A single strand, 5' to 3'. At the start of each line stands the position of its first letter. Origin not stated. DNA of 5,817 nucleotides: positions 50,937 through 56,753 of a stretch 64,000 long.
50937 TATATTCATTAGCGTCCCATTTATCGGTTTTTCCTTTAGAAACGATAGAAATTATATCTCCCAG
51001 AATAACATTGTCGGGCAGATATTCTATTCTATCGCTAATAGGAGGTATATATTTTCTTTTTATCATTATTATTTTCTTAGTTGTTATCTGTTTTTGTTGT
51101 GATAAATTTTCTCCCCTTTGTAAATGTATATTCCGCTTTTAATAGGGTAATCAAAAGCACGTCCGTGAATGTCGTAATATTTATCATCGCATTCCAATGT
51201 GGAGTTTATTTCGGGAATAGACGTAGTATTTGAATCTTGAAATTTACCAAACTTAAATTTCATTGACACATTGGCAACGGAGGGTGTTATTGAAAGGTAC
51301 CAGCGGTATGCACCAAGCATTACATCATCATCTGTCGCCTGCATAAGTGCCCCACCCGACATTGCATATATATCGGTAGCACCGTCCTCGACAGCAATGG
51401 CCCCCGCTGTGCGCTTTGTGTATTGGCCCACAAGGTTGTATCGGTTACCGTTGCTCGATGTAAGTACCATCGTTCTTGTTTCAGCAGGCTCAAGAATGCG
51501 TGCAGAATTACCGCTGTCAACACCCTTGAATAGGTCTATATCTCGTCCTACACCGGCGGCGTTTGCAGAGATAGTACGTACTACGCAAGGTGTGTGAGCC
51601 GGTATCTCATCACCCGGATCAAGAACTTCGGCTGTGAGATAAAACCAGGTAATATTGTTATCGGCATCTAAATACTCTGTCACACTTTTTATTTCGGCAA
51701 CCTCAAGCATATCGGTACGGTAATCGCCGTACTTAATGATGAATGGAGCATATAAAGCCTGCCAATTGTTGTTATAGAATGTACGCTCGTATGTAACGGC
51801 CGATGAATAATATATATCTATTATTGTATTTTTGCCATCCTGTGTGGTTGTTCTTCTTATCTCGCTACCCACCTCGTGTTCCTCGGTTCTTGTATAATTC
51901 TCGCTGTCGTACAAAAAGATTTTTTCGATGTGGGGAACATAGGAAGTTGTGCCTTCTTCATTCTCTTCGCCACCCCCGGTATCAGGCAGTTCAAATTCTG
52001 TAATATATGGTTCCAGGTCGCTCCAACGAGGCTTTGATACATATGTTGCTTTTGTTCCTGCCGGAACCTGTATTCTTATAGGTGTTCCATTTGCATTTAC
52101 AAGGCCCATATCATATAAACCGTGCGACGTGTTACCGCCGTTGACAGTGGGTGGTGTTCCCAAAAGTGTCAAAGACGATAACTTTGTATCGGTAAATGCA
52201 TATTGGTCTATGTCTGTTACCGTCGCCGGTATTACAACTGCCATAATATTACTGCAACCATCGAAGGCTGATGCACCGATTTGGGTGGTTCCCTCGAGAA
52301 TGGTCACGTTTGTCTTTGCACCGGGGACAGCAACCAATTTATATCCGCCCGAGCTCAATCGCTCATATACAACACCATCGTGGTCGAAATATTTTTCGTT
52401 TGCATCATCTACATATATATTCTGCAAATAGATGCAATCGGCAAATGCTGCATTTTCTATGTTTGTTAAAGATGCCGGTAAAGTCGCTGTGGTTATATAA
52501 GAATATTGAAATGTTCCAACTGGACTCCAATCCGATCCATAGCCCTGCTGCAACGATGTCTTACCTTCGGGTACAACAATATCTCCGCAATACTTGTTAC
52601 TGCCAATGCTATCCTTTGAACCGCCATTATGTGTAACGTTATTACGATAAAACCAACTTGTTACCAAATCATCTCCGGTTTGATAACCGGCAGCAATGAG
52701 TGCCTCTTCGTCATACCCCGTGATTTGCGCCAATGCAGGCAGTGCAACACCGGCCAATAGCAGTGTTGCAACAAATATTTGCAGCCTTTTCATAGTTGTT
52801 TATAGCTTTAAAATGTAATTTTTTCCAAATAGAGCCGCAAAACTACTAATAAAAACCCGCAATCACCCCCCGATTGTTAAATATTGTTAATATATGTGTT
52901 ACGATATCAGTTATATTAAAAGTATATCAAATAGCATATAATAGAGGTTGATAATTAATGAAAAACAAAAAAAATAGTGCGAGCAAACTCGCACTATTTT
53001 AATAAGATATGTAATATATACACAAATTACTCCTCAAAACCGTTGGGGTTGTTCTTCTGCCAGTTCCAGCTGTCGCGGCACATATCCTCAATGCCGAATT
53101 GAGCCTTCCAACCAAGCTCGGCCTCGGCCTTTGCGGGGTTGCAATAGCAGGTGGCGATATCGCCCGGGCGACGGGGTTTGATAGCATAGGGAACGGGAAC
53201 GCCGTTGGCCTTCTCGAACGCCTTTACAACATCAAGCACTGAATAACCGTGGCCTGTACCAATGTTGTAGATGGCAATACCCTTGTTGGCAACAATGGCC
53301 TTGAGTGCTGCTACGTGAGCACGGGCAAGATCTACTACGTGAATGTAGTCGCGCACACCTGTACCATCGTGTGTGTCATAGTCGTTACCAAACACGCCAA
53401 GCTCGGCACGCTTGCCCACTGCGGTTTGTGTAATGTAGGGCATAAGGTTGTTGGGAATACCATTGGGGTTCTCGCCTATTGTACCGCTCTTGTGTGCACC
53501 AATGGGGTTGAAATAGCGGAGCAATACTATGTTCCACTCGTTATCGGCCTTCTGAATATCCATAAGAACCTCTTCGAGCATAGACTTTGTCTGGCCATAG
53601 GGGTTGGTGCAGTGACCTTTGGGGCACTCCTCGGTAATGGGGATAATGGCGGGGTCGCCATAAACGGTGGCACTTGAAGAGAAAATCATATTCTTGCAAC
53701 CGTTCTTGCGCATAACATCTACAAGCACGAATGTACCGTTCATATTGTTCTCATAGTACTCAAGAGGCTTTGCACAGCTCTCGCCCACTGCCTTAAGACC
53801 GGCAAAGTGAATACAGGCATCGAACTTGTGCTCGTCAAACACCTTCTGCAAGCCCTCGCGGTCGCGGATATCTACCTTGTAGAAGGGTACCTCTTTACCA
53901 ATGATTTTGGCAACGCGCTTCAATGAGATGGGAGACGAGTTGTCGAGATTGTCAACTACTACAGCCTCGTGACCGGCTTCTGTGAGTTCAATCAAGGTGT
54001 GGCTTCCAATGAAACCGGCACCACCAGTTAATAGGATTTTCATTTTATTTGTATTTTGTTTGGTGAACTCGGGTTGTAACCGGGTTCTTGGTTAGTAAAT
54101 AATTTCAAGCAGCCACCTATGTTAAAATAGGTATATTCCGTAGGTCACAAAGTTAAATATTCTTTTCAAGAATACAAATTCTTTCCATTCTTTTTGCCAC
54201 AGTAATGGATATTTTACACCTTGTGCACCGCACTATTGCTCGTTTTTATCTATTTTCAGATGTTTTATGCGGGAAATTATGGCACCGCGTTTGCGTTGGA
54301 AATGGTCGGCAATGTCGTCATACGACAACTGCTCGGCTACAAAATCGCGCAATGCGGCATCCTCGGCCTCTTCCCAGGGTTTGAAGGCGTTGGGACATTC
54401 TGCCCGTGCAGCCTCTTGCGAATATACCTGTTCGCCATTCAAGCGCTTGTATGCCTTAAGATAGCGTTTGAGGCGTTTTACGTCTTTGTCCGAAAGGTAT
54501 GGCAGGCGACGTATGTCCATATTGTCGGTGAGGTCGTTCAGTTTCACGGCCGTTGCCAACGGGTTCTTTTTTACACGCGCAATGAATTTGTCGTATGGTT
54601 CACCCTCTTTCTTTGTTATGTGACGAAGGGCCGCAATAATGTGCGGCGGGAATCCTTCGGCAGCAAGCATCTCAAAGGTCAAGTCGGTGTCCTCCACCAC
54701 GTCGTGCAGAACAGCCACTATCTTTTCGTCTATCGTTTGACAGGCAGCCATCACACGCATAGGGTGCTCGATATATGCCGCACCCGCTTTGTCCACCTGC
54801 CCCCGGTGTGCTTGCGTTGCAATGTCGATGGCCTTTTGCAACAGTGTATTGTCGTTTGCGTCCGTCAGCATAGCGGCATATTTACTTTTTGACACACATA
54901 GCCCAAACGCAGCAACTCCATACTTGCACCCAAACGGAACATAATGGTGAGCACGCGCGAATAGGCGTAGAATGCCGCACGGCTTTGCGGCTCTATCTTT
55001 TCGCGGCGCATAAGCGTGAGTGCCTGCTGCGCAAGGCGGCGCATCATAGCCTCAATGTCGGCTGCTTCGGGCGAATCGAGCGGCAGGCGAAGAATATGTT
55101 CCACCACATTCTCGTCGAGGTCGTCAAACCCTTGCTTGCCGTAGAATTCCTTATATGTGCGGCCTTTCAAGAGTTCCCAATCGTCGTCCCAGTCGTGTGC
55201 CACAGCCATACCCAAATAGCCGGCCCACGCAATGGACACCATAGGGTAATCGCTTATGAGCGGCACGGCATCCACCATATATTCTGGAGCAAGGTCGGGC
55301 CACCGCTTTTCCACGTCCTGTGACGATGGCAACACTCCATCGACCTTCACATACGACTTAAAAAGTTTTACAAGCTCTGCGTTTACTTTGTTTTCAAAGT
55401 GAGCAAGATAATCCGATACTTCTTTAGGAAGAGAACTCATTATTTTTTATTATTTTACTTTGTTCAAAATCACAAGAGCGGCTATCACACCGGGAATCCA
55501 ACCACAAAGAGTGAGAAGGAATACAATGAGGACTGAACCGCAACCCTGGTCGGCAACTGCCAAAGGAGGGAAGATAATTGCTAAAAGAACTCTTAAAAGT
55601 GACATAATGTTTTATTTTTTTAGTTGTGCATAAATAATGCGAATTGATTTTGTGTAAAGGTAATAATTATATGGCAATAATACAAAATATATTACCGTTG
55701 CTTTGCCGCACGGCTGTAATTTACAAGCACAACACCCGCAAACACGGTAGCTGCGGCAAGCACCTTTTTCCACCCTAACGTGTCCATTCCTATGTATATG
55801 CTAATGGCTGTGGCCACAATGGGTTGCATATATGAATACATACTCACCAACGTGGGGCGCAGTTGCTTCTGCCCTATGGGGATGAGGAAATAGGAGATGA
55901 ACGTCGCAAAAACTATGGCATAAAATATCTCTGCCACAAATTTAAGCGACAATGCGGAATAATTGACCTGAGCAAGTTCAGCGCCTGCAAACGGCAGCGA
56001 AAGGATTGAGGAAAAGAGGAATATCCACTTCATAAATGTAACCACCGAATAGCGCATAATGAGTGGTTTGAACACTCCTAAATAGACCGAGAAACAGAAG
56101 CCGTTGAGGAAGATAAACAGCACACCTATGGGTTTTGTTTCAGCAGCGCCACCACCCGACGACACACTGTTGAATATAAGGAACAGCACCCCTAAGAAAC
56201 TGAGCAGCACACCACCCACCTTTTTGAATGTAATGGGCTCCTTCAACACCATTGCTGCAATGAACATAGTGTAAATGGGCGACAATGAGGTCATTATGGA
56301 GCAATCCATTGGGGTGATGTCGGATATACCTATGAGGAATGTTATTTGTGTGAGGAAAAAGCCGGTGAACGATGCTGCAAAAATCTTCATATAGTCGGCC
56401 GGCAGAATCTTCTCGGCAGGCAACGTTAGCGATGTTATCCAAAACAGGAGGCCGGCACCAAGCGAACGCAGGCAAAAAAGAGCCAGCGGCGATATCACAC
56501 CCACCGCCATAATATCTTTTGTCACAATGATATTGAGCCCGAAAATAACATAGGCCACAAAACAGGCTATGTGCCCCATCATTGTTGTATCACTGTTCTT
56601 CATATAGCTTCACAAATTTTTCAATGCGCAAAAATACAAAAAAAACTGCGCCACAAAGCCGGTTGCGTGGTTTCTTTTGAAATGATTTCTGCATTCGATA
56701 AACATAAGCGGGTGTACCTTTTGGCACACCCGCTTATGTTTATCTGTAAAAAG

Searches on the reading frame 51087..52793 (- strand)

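Call 81: search_protein_families(library=pfam, proteins=[window:51087-52793:-], max_evalue=0.00001)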
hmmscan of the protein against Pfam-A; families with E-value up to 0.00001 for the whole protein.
window:51087-52793:- (569 aa): 1 family
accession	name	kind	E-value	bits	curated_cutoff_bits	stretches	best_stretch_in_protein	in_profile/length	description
PF13306.12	LRR_5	-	1.4e-15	57.8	27.7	1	161-210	14-63/127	BspA type Leucine rich repeat region (6 copies)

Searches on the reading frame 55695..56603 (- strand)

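Call 97: search_protein_families(library=pfam, proteins=[window:55695-56603:-], max_evalue=0.00001)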
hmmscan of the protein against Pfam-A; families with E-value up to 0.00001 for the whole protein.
window:55695-56603:- (303 aa): 1 family
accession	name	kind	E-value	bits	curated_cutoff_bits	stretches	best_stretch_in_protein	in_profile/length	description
PF00892.27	EamA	-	1.8e-30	106.4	28.2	2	9-143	2-134/135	EamA-like transporter family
